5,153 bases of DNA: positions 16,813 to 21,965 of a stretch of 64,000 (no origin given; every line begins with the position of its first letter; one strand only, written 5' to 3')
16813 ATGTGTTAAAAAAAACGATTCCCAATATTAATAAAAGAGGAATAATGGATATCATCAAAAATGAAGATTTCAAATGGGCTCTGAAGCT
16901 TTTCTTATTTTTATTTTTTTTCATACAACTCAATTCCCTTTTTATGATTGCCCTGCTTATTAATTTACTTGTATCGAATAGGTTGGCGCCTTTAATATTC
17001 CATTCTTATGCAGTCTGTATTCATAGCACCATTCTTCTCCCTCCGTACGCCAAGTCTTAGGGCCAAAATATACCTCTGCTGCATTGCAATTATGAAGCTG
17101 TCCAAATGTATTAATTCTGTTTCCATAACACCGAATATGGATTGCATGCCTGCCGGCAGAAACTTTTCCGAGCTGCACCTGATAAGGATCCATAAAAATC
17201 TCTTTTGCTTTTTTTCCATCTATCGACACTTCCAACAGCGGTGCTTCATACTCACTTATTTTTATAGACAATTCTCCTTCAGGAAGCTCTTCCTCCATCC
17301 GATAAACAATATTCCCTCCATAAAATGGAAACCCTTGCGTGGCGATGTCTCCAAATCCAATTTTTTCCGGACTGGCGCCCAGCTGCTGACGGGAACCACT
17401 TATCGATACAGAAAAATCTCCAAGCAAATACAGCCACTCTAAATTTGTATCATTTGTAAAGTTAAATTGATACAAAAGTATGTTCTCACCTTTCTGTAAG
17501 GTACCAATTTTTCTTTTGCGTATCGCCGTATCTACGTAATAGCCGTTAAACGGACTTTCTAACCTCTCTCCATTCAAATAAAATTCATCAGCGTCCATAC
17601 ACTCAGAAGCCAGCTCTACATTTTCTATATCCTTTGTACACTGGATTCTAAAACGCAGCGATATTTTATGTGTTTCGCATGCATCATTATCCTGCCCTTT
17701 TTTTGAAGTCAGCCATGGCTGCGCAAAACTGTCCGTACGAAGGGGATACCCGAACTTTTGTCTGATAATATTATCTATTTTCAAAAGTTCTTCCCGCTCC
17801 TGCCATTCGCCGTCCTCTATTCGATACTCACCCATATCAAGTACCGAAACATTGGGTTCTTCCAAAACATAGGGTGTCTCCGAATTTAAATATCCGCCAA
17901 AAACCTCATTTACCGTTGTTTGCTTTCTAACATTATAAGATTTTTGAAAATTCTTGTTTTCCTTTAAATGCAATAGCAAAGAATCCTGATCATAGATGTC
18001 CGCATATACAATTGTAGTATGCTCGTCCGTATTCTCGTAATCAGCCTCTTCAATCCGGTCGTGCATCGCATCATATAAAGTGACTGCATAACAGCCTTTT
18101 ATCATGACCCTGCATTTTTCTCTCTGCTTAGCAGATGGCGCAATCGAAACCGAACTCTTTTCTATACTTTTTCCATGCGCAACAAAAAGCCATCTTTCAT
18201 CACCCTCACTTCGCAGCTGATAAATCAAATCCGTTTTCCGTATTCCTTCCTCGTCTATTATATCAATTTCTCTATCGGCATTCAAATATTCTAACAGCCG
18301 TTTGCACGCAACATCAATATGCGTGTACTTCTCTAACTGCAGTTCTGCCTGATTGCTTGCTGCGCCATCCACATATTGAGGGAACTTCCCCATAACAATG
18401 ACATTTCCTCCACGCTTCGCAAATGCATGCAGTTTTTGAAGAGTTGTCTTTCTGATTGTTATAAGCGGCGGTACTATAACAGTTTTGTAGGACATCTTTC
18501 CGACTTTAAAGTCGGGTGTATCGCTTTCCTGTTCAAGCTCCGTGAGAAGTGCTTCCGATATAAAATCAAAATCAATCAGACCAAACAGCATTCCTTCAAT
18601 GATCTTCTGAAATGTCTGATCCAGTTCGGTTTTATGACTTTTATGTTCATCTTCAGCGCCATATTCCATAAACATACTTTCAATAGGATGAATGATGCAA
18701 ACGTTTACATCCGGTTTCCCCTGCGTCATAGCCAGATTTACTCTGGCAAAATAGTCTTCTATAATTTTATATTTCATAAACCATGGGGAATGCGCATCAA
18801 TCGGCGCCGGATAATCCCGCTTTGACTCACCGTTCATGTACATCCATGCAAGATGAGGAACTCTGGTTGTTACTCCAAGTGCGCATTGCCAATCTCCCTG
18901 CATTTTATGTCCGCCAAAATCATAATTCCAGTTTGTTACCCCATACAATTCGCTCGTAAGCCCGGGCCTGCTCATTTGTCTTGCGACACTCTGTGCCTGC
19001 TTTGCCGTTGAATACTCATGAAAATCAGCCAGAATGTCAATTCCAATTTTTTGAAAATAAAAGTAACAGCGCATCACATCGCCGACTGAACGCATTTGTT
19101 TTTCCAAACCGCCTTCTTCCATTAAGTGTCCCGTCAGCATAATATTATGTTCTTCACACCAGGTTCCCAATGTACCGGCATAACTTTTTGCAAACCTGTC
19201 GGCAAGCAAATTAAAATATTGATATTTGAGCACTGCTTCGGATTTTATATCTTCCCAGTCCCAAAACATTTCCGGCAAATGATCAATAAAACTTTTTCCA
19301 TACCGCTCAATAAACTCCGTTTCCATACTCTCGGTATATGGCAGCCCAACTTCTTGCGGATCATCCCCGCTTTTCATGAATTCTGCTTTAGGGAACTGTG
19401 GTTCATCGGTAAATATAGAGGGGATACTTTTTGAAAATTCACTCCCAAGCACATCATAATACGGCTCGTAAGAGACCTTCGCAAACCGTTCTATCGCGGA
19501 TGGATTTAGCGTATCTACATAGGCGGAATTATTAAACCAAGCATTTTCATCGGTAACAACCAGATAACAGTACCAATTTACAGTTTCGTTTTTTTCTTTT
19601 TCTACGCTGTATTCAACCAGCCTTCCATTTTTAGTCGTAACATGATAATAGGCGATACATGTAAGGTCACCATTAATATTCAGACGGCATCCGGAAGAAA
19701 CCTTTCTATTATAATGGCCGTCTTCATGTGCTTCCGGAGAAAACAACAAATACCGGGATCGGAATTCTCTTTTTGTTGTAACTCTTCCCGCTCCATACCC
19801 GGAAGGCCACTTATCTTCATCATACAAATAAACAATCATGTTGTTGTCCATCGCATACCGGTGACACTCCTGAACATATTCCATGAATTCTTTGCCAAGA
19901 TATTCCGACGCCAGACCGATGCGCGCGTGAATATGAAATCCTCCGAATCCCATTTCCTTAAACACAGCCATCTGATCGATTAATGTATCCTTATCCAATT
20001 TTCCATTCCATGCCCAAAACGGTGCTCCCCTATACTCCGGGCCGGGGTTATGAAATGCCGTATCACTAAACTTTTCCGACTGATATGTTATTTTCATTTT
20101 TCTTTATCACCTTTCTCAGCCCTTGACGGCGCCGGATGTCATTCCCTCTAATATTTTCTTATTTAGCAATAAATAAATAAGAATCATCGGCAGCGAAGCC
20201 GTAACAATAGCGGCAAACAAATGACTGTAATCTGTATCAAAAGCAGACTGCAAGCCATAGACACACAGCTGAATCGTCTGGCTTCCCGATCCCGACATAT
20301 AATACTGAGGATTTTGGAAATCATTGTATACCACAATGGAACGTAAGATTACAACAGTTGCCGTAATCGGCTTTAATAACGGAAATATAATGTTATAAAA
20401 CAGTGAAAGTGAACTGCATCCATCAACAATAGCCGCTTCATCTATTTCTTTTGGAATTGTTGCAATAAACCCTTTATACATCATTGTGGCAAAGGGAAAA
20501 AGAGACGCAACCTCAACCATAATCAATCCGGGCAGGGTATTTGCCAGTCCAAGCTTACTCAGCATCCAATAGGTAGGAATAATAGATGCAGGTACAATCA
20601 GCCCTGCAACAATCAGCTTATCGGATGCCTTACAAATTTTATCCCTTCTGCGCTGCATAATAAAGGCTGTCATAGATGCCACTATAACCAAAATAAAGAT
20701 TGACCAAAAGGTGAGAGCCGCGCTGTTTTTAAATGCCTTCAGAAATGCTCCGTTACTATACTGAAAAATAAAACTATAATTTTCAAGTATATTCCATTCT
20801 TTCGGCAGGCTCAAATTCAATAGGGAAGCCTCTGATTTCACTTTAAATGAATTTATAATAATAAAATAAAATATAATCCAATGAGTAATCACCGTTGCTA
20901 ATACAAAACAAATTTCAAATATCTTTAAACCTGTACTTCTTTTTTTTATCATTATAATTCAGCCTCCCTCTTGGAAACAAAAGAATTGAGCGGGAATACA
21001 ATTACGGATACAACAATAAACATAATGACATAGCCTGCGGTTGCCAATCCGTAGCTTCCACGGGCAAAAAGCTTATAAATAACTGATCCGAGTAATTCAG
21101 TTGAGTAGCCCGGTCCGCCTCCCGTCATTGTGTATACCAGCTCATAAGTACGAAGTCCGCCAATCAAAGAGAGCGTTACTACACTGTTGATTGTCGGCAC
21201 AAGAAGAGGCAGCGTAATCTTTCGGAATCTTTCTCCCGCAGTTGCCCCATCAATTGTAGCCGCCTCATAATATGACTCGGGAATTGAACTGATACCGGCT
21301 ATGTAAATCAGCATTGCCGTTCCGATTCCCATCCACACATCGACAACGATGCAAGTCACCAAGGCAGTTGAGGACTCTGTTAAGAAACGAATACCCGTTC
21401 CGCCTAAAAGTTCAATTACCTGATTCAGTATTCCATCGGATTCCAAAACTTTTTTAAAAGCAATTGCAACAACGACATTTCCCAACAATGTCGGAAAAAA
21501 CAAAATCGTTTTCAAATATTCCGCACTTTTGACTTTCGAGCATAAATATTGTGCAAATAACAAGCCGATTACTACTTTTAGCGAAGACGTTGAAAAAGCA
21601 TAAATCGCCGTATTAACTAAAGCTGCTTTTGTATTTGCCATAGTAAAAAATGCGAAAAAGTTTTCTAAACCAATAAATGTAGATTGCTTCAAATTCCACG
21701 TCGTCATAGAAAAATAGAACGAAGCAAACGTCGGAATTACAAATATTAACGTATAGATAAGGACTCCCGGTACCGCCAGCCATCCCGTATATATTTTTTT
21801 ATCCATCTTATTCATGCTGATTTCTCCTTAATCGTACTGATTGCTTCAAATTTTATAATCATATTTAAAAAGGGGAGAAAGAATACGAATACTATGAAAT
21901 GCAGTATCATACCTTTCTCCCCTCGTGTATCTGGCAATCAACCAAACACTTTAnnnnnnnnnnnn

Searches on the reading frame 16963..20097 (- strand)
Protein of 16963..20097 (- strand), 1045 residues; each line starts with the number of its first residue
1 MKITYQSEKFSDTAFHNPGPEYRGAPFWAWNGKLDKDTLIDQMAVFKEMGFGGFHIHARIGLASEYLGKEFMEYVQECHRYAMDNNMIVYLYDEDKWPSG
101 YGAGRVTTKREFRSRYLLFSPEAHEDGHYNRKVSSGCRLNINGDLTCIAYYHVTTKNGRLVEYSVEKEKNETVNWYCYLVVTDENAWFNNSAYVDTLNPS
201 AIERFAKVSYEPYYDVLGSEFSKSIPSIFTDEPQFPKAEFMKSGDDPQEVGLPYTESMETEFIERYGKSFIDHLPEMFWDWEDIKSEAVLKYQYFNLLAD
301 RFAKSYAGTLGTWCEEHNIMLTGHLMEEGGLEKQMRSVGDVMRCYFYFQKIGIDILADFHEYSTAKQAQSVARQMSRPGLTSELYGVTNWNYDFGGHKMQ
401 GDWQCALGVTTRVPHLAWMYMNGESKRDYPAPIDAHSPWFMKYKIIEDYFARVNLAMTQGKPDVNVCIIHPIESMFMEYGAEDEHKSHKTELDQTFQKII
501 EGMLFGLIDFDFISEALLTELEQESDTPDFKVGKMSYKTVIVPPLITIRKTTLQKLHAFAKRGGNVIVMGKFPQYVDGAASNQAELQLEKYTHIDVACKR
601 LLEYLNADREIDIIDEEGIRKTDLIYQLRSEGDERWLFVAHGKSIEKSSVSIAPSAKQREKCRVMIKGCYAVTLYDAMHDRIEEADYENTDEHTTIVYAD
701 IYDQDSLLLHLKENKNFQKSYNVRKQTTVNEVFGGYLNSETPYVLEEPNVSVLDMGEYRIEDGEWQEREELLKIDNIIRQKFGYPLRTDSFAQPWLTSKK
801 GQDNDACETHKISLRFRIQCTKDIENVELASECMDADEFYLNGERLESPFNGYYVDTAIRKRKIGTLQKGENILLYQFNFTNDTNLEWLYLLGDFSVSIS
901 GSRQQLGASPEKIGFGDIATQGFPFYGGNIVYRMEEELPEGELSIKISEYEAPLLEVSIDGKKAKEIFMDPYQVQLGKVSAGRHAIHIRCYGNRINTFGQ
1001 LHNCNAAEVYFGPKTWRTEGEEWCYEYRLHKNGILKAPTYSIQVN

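Call 62: search_protein_families(library=pfam, proteins=[window:16963-20097:-], max_evalue=0.00001)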
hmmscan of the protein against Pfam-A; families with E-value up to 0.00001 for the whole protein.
window:16963-20097:- (1045 aa): 1 family
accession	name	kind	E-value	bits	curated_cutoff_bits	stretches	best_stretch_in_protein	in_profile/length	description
PF17132.9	Glyco_hydro_106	-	9.2e-09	34.8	29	1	249-587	309-641/743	alpha-L-rhamnosidase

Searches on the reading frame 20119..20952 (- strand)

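Call 62: search_protein_families(library=pfam, proteins=[window:20119-20952:-], max_evalue=0.00001)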
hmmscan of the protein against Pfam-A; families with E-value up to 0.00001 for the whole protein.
window:20119-20952:- (278 aa): 1 family
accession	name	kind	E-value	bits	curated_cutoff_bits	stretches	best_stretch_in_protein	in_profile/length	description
PF00528.27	BPD_transp_1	-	1.3e-10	41.7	26.4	1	78-264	23-175/184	Binding-protein-dependent transport system inner membrane component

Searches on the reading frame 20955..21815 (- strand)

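Call 62: search_protein_families(library=pfam, proteins=[window:20955-21815:-], max_evalue=0.00001)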
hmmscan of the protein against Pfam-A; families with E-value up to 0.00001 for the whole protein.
window:20955-21815:- (287 aa): 1 family
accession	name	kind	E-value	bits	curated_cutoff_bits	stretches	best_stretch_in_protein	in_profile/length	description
PF00528.27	BPD_transp_1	-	2.9e-12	47.1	26.4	1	82-282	3-180/184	Binding-protein-dependent transport system inner membrane component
